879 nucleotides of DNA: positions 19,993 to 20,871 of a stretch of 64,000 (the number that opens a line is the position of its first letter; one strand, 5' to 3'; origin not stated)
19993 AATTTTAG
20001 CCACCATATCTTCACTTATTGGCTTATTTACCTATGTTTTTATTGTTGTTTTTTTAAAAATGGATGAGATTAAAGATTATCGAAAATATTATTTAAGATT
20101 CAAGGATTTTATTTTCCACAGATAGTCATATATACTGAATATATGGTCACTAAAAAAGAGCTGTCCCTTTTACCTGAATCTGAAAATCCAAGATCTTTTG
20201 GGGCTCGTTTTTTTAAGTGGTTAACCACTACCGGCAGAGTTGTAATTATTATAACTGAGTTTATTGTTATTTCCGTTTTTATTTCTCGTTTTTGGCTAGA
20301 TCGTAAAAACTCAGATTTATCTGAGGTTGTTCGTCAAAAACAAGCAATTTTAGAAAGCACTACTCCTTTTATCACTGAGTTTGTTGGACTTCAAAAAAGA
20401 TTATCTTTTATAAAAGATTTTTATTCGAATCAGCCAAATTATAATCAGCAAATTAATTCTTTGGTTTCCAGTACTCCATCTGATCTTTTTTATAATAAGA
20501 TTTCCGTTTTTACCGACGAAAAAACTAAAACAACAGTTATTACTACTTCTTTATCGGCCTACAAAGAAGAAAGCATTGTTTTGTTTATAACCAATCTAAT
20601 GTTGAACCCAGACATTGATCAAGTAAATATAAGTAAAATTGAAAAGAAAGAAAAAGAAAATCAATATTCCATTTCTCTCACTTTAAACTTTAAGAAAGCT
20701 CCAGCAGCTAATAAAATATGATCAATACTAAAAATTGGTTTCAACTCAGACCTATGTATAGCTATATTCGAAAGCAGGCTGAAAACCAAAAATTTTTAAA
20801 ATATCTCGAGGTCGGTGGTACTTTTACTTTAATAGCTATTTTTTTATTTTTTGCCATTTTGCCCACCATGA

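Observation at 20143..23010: MurJ-adjacent trio of single-TM proteins plus an IPKTG sortase substrate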

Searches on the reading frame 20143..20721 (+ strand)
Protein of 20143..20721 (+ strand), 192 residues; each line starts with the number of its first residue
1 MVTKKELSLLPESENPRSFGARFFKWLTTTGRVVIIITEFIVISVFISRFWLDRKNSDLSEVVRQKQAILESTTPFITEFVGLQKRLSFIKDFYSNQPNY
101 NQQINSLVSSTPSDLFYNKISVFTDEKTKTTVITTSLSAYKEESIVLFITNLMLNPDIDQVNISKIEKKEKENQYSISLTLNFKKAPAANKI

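Call 3: search_protein_families(library=pfam, proteins=[window:20143-20721:+], max_evalue=1)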
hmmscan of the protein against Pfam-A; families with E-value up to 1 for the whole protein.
window:20143-20721:+ (192 aa): 1 family
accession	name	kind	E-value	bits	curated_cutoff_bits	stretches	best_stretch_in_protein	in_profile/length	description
PF05137.18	PilN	-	0.0023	18.4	22.8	1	105-179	4-76/78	Fimbrial assembly protein (PilN)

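Call 9: find_homologous_proteins(query=window:20143-20718:+, max_evalue=0.001)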
Query window:20143-20718:+ (192 aa): 334 proteins with E <= 0.001 among 458 candidates; the best 120 are listed.
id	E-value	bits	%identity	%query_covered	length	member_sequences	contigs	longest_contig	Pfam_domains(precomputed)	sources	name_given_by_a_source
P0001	6.0e-115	399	99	100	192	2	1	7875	-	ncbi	-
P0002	5.7e-111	386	96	100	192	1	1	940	-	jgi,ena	-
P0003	2.3e-104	365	93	100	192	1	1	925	-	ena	-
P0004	1.3e-103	362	90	100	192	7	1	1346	-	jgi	-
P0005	4.0e-100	351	86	100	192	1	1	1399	-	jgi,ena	-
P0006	1.3e-98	346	86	99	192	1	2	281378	-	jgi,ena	-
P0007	2.7e-90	319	79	99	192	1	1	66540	-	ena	-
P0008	3.6e-89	315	78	99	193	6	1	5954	-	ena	-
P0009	8.4e-89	314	79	99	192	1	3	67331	-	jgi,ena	-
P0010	2.0e-88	313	79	100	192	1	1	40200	PF05137.19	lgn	-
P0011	4.5e-88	312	80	96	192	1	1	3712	-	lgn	-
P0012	4.6e-88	312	76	100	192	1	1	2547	-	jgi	jgi:hypothetical protein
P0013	5.2e-88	312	77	100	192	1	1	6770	-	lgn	-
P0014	6.8e-88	311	79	99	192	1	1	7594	-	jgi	jgi:hypothetical protein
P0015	7.5e-88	311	79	100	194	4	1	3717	-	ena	-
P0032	3.6e-85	302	74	100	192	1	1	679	PF05137.19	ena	-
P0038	4.1e-84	299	74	99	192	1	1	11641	PF05137.19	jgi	-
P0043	2.5e-83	296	74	99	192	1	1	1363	PF05137.19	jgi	jgi:hypothetical protein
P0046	3.3e-83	296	74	99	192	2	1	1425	PF05137.19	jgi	jgi:hypothetical protein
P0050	1.6e-82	294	75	96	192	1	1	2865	PF05137.19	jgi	-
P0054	4.1e-82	292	74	99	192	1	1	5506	PF05137.19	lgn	-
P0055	6.2e-82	292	72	98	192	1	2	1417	PF05137.19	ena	-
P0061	1.3e-80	288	72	99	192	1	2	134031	PF05137.19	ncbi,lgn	-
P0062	1.4e-80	287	71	99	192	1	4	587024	PF05137.19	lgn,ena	-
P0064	1.4e-79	284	73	99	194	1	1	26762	PF05137.19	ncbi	-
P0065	1.6e-79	284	71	99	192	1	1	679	PF05137.19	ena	-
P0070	8.8e-76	272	70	98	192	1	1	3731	PF05137.19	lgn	-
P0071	2.1e-71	258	65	99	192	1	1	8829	PF05137.19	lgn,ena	-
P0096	2.9e-64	234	63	96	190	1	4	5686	PF05137.19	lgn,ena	-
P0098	3.7e-64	234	59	98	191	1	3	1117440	-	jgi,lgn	jgi:hypothetical protein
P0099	4.3e-64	234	61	98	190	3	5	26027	PF05137.19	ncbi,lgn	-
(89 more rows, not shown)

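Call 13: find_encoding_contigs(protein=P0098, flank=10000, max_places=3)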
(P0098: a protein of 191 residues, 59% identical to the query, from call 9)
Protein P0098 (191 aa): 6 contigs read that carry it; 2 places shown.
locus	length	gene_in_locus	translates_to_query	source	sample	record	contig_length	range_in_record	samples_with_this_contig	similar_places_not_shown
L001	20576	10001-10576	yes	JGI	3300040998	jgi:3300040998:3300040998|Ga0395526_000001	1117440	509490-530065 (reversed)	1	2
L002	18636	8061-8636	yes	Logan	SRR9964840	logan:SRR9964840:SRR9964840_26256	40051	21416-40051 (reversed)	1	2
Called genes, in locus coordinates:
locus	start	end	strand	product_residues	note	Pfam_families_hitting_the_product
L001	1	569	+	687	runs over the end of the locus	-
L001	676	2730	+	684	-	-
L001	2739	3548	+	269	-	PF01522:Polysacc_deac_1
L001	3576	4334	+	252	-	PF00557:Peptidase_M24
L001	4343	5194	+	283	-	PF00763:THF_DHG_CYH, PF02882:THF_DHG_CYH_C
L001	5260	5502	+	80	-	PF13192:Thioredoxin_3 (weak)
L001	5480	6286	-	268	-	PF01026:TatD_DNase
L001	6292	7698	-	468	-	PF00133:tRNA-synt_1, PF01406:tRNA-synt_1e, PF09334:tRNA-synt_1g, PF00133:tRNA-synt_1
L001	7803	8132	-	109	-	PF01649:Ribosomal_S20p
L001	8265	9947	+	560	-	PF03023:MurJ, PF01554:MatE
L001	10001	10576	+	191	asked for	-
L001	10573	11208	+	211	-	-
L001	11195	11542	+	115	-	-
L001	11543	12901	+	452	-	-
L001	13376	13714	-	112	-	-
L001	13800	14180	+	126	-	-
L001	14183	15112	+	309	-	PF01040:UbiA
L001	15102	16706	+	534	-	PF02366:PMT (weak)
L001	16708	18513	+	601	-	PF02366:PMT (weak), PF13231:PMT_2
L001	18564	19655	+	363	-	PF04015:DUF362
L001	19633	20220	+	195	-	PF01569:PAP2, PF14378:PAP2_3, PF14360:PAP2_C (weak)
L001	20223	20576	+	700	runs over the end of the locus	PF10060:DUF2298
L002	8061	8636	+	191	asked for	-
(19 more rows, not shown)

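Call 18: search_protein_families(library=ncbifam, proteins=[window:20143-20718:+], max_evalue=0.1)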
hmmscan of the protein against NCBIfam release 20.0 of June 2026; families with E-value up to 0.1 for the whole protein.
window:20143-20718:+ (192 aa): 1 family
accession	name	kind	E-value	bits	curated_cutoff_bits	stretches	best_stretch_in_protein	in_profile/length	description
NF045771.1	MPN454_MG319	equivalog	0.077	13.3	60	0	23-116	2-95/133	MG319/MPN454 family protein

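Call 20: search_solved_structures(query=A1, max_evalue=10, show_alignments=2)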
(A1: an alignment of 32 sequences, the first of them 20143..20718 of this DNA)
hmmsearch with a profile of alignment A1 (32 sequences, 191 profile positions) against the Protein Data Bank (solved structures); distinct sequences matched with E-value up to 10: 2.
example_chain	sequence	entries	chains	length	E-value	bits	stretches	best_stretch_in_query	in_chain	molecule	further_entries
3lg7_A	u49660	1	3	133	0.25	14.4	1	49-104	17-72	4E10_S0_1EZ3A_002_C (T246)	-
6j09_A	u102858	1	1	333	1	12.5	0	83-131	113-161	Outer membrane protein assembly factor BamA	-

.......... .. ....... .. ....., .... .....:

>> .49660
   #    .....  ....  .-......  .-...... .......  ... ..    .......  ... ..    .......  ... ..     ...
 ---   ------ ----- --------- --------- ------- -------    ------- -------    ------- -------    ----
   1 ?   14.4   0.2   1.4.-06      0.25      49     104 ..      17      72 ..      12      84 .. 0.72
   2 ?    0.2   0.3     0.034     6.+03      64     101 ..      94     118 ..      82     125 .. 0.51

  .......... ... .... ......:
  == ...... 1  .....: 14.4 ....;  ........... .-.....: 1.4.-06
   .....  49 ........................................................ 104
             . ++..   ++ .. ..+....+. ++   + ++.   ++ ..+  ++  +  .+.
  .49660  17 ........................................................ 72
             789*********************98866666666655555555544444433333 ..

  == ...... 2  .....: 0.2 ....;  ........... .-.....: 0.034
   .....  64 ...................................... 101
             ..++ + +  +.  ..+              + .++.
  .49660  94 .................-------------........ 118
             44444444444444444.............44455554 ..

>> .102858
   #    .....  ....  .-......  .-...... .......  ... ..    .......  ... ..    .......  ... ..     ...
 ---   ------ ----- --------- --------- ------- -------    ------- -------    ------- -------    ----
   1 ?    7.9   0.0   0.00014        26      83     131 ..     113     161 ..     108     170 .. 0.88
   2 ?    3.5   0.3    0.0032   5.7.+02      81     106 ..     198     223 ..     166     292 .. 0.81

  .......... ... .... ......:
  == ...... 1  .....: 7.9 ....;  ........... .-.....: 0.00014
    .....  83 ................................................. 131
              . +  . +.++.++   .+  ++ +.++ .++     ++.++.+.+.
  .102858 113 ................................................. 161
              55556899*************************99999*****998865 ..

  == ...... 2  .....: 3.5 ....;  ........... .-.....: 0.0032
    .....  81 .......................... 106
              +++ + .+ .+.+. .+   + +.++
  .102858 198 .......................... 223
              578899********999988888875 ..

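Call 32: predict_structure(alignment_id=A1)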
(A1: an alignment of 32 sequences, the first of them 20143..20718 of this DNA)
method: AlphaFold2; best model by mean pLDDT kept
length: 192 residues; sequences in the alignment: 32
mean_pLDDT: 83.0   pTM: 0.50
mean pLDDT of the five models: 83.0, 81.2, 78.6, 74.4, 72.5
residues with pLDDT >= 90: 76; 70-90: 89; 50-70: 10; < 50: 17
segments of 3 or more residues with pLDDT < 50: 1-13, 189-192
pLDDT, mean of each block of 10 residues (from residue 1): 43 58 77 88 93 88 86 91 91 79 88 91 83 92 93 90 91 92 70 39
secondary structure, 60 per line:
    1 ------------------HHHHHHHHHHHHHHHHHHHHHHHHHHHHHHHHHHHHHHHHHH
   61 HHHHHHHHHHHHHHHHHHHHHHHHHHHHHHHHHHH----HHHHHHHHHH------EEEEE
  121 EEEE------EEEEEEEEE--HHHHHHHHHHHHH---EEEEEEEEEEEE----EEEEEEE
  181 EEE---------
elements in order: H19-95 H100-109 E116-124 E131-139 H142-154 E158-169 E174-183

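Call 35: search_protein_representatives(alignment_id=A1)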
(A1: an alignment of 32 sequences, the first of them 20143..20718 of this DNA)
Query: 32 sequences, 191 profile positions. Proteins with E-value up to 0.001 (for the whole library): 987; up to 1e-10: 656; up to 1e-30: 18. The best 150 are listed.
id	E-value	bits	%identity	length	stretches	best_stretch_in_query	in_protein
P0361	6.7e-81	287.1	-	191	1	1-189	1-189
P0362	2.1e-55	203.9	-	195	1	5-189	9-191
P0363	7.8e-55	202.1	-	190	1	2-188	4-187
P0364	2.4e-53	197.2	-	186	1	1-185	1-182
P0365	2.7e-52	193.8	-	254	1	42-189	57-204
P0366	8.5e-50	185.6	-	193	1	4-185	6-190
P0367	2.4e-49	184.2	-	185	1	1-184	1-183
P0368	1.5e-46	175.0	-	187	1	3-183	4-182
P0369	3.7e-42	160.7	-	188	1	3-187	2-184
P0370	2.3e-41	158.1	-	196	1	4-188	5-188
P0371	6.0e-40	153.5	-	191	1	4-188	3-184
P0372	4.7e-39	150.6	-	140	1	44-184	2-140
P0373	4.9e-37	144.0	-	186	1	1-186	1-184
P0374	4.2e-36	141.0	-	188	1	5-189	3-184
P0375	2.6e-32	128.6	-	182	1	1-182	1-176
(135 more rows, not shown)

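Call 37: fold_search(model_id=the predicted structure, library=pdb)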
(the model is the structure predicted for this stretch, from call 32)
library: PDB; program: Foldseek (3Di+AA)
matches with E <= 10: 799; with E <= 0.001: 0
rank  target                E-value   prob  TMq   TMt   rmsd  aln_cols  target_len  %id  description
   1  4bhq_B                2.1e-03  1.00  0.37  0.63   4.8       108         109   11  Structure of the periplasmic domain of the PilN type IV pilus biogenesis protein from Thermus thermophilus (released 2013-11-20)
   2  4bhq_A                2.6e-03  1.00  0.36  0.62   2.0        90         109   11  Structure of the periplasmic domain of the PilN type IV pilus biogenesis protein from Thermus thermophilus (released 2013-11-20)
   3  5hl8_A                2.9e-03  1.00  0.35  0.73   2.7        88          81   15  1.93 Angstrom resolution crystal structure of a pullulanase-specific type II secretion system integral cytoplasmic mem (released 2016-01-27)
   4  2w7v_A                4.3e-03  1.00  0.34  0.69   3.2        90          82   11  periplasmic domain of EpsL from Vibrio parahaemolyticus (released 2010-03-31)
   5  6lad_D                5.2e-03  1.00  0.29  0.30   5.4       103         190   14  Crystal structure of Amuc_1100 from Akkermansia muciniphila (released 2020-08-05)
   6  6lad_A                5.5e-03  1.00  0.31  0.31   5.4       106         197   15  Crystal structure of Amuc_1100 from Akkermansia muciniphila (released 2020-08-05)
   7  6kny_A                6.6e-03  1.00  0.31  0.34   4.8        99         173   15  Structure of Amuc_1100 without transmembrane region from Akkermansia muciniphila (released 2020-04-15)
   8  2gjv_A                1.0e-02  0.85  0.20  0.26   6.8        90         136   17  Crystal Structure of a Protein of Unknown Function from Salmonella typhimurium (released 2006-04-11)
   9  6lad_C                1.1e-02  0.99  0.30  0.30   5.0       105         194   17  Crystal structure of Amuc_1100 from Akkermansia muciniphila (released 2020-08-05)
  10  6lad_B                1.1e-02  0.97  0.26  0.27   5.2       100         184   16  Crystal structure of Amuc_1100 from Akkermansia muciniphila (released 2020-08-05)
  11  6laf_A                1.7e-02  1.00  0.31  0.34   4.0        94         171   13  Crystal structure of the core domain of Amuc_1100 from Akkermansia muciniphila (released 2020-08-05)
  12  6lad_F                2.4e-02  0.98  0.29  0.30   4.7        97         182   18  Crystal structure of Amuc_1100 from Akkermansia muciniphila (released 2020-08-05)
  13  6lad_E                2.6e-02  0.98  0.29  0.30   5.4       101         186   16  Crystal structure of Amuc_1100 from Akkermansia muciniphila (released 2020-08-05)
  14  6ghu_A                3.3e-02  1.00  0.33  0.72   2.9        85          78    8  Crystal structure of the periplasmic domain of XcpY, oP crystal form. (released 2018-11-21)
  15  9b45_S                4.1e-02  0.99  0.29  0.33   8.6       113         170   11  Pseudomonas phage Pa193 baseplate complex and tail fiber (released 2024-10-16)
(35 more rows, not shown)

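Call 39: search_protein_families(library=pfam, alignment_id=A2, max_evalue=0.001)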
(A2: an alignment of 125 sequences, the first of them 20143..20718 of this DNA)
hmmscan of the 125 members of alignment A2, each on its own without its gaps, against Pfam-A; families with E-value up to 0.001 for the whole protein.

A. member 1, window:20143-20718:+ (192 aa): 0 families

B. families by the number of members that match (of 125 scanned): 5 families
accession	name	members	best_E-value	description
PF05137.18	PilN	110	1.7e-15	Fimbrial assembly protein (PilN)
PF18222.6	PilN_bio_d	2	4.2e-05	PilN biogenesis protein dimerization domain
PF16523.10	betaPIX_CC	1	0.00013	betaPIX coiled coil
PF15582.11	Imm65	1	0.00065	Immunity protein 65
PF23267.1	ENOX1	1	0.00072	ENOX1-like domain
